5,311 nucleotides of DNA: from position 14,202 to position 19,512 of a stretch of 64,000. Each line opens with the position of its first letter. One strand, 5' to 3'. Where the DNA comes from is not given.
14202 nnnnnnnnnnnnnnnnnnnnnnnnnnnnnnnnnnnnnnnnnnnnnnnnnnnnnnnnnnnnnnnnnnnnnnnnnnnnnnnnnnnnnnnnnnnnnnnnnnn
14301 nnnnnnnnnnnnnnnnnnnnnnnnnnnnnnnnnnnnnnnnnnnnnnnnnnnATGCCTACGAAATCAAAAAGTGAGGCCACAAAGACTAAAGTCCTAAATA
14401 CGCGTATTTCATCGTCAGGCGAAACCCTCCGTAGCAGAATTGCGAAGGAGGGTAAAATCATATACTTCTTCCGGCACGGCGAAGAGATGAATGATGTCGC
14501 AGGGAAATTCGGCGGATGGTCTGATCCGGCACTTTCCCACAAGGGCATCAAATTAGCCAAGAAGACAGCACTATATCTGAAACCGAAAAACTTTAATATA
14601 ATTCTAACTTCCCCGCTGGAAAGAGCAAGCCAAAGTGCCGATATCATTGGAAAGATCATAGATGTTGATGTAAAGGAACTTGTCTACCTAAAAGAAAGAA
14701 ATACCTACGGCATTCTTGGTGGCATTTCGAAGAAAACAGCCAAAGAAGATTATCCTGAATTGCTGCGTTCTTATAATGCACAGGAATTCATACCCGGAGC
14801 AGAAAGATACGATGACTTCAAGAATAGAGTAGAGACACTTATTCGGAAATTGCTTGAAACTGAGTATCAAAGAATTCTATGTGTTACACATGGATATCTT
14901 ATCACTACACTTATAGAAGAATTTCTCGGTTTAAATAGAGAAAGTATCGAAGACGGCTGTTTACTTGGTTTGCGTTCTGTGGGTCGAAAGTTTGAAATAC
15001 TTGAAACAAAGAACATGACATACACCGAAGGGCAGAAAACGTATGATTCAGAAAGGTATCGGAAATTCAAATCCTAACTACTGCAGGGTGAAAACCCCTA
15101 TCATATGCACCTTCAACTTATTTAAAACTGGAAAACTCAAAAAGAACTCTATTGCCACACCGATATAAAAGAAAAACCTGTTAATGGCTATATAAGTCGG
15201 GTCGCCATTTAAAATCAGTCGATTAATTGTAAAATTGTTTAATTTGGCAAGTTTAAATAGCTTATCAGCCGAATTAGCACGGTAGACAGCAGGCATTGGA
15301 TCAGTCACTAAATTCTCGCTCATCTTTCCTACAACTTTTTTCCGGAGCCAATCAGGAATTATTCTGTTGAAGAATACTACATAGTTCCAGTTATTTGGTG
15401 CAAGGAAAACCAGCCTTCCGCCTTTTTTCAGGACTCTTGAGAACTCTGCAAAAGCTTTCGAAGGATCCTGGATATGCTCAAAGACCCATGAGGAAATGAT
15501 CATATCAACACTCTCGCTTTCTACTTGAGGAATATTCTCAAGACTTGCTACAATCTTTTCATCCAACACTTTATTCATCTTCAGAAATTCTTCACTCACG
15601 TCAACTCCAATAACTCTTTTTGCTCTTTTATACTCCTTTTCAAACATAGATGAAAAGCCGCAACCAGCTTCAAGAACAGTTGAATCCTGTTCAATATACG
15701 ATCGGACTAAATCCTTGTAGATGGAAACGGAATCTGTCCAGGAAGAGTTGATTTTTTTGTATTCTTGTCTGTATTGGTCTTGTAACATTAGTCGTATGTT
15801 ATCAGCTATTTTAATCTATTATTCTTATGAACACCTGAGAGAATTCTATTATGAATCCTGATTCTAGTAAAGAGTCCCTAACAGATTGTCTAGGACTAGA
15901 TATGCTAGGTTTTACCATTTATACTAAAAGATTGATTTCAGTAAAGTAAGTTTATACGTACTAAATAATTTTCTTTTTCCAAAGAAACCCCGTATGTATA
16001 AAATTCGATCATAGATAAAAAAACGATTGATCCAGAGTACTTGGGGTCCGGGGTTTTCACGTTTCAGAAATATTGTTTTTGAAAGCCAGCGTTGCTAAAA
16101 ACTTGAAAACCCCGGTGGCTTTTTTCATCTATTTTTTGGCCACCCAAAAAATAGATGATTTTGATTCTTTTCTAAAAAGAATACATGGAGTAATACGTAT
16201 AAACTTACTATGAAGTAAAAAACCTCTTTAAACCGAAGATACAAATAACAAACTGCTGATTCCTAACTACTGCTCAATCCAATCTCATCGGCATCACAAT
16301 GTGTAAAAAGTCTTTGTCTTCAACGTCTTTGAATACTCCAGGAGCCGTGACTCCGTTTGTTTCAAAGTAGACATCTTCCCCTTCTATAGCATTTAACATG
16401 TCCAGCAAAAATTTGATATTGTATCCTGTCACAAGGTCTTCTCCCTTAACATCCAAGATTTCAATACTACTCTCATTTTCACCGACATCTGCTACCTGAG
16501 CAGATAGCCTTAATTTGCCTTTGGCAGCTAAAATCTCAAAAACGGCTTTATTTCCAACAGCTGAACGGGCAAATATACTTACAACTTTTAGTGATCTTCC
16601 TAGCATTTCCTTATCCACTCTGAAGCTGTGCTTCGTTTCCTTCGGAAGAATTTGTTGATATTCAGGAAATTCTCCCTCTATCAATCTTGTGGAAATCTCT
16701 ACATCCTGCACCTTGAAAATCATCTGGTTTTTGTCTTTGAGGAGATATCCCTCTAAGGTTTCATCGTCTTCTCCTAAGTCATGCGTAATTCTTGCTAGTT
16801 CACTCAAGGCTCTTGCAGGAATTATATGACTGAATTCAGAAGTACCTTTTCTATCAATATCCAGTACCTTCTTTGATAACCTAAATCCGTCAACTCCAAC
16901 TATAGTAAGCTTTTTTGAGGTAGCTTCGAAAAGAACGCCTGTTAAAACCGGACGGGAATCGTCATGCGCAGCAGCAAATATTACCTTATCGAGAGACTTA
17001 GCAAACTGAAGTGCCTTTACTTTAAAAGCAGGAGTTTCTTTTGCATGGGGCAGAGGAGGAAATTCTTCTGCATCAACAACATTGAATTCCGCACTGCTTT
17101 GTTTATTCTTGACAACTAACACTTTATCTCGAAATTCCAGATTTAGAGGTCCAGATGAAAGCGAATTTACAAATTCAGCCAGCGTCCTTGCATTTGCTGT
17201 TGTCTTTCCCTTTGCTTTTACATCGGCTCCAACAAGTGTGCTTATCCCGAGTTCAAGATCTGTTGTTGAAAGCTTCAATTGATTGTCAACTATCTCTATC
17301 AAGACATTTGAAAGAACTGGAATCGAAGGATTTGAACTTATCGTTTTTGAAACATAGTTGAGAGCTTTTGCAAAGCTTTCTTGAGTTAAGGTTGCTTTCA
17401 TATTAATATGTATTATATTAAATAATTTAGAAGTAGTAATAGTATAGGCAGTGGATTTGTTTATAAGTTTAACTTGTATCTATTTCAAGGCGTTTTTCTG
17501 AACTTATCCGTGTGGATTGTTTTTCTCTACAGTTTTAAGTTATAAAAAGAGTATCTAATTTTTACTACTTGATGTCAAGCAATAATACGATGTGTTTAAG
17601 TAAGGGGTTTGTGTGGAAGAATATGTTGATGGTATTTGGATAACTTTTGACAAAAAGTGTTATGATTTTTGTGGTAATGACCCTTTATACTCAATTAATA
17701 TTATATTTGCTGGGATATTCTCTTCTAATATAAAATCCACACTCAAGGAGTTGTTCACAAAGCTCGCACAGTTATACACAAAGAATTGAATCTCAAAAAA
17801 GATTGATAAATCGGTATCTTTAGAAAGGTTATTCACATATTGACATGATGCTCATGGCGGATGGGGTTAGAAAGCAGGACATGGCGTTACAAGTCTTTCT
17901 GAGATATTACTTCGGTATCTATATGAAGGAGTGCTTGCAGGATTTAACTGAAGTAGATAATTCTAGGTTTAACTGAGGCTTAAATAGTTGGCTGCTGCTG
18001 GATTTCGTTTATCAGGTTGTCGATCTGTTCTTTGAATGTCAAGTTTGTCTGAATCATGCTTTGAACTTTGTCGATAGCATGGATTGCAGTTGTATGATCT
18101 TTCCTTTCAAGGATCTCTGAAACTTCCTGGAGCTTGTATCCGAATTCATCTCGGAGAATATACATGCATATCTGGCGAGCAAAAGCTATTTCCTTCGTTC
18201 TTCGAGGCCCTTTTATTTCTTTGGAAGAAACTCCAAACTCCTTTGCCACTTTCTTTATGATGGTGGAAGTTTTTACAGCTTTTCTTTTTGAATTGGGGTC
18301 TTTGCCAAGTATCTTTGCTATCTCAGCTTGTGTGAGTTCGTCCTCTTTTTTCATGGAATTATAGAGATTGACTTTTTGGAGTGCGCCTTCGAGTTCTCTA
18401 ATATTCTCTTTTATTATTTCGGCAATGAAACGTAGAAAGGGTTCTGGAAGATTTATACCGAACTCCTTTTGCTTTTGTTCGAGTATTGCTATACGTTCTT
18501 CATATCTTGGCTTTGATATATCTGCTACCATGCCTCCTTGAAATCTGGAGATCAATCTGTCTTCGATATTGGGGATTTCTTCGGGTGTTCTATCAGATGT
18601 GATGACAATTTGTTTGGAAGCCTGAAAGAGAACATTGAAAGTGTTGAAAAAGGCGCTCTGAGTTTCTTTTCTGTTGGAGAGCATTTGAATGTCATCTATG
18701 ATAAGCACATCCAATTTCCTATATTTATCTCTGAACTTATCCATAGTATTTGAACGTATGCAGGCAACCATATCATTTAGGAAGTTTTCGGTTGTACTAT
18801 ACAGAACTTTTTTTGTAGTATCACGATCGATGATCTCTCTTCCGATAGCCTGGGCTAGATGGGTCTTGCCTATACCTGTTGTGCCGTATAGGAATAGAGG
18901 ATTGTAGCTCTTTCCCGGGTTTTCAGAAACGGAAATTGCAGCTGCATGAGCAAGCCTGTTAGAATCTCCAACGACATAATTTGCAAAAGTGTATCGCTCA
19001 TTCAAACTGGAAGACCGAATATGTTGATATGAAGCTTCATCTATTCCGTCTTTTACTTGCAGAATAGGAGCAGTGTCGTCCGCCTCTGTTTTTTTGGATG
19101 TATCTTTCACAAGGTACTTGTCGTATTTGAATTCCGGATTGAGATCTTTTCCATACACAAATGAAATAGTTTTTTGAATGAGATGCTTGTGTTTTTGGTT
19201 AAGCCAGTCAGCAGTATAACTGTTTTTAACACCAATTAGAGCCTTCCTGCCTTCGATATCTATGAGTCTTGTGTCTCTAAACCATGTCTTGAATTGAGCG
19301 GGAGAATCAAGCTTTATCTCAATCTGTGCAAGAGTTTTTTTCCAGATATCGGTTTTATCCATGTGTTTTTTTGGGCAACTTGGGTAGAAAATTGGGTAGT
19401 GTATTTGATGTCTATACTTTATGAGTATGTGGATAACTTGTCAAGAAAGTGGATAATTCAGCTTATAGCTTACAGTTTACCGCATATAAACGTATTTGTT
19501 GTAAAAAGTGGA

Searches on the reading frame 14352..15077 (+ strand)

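Call 60: search_protein_families(library=pfam, proteins=[window:14352-15077:+], max_evalue=0.001)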
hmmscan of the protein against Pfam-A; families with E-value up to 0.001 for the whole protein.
window:14352-15077:+ (241 aa): 1 family
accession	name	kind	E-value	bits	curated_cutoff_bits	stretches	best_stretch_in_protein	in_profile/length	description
PF00300.27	His_Phos_1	-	1.6e-32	113.2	21.7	1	37-200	1-167/194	Histidine phosphatase superfamily (branch 1)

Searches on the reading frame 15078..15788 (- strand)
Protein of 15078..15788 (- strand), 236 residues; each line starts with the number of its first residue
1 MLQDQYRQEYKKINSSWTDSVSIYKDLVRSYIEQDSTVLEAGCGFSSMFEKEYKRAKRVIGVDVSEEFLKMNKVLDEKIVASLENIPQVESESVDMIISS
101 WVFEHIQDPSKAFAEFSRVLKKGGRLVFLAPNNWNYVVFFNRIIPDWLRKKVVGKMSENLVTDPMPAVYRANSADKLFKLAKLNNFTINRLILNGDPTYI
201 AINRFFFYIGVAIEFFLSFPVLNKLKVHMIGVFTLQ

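Call 60: search_protein_families(library=pfam, proteins=[window:15078-15788:-], max_evalue=0.001)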
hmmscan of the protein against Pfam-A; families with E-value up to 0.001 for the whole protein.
window:15078-15788:- (236 aa): 7 families
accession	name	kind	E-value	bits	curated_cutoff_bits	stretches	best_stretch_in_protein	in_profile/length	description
PF08241.18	Methyltransf_11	-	1.6e-20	73.9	21.2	1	39-128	1-95/95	Methyltransferase domain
PF13649.12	Methyltransf_25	-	6.7e-13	49.6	27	1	38-124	1-97/97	Methyltransferase domain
PF13847.12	Methyltransf_31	-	9.1e-12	45.3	27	1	33-132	2-113/145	Methyltransferase domain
PF13489.12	Methyltransf_23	-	6.5e-11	42.7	27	1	31-133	19-121/164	Methyltransferase domain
PF08242.18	Methyltransf_12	-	1.1e-10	42.5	30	1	39-126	1-98/98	Methyltransferase domain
PF01209.24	Ubie_methyltran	-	2e-05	24.5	20.1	1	36-130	49-153/233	ubiE/COQ5 methyltransferase family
PF02353.26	CMAS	-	2.6e-05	24.1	27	1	32-128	60-164/273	Mycolic acid cyclopropane synthetase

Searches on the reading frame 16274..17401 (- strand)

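Call 60: search_protein_families(library=pfam, proteins=[window:16274-17401:-], max_evalue=0.001)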
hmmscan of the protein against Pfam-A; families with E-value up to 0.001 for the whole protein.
window:16274-17401:- (375 aa): 3 families
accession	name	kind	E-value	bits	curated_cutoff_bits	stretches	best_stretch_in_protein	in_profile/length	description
PF00712.24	DNA_pol3_beta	-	1.3e-27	96.8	24.4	2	1-118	1-120/120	DNA polymerase III beta subunit, N-terminal domain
PF02767.21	DNA_pol3_beta_2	-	1.1e-26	93.9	27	1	129-247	3-116/116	DNA polymerase III beta subunit, central domain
PF02768.20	DNA_pol3_beta_3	-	1.9e-18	66.9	27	1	250-373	2-121/121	DNA polymerase III beta subunit, C-terminal domain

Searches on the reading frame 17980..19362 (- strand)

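Call 60: search_protein_families(library=pfam, proteins=[window:17980-19362:-], max_evalue=0.001)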
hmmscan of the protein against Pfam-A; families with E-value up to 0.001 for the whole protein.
window:17980-19362:- (460 aa): 10 families
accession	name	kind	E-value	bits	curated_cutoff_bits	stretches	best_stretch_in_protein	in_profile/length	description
PF00308.24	Bac_DnaA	-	2.2e-64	216.9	23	1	120-280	1-161/162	Bacterial DnaA ATPAse domain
PF08299.17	Bac_DnaA_C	-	2.3e-22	79.2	31.5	1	367-433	3-69/69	Bacterial dnaA protein helix-turn-helix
PF01695.23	IstB_IS21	-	1.1e-12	48.5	24.1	1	154-261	93-197/238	IstB-like ATP binding protein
PF00004.35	AAA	-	3.2e-09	37.8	21.2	1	157-274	2-123/131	ATPase family associated with various cellular activities (AAA)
PF11638.13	DnaA_N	-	7.6e-09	35.6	24.6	1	5-65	2-62/65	DnaA N-terminal domain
PF00910.28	RNA_helicase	-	2.1e-06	28.6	21.5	1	157-244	2-73/105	RNA helicase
PF13173.12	AAA_14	-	3.3e-05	24.3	27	1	154-254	3-103/129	AAA domain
PF08281.18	Sigma70_r4_2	-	4.1e-05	23.6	25.7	0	337-358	21-42/54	Sigma-70, region 4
PF13401.12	AAA_22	-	7.6e-05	23.5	27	0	155-247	7-109/130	AAA domain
PF13479.12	AAA_24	-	0.00038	20.8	27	1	156-229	5-77/195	AAA domain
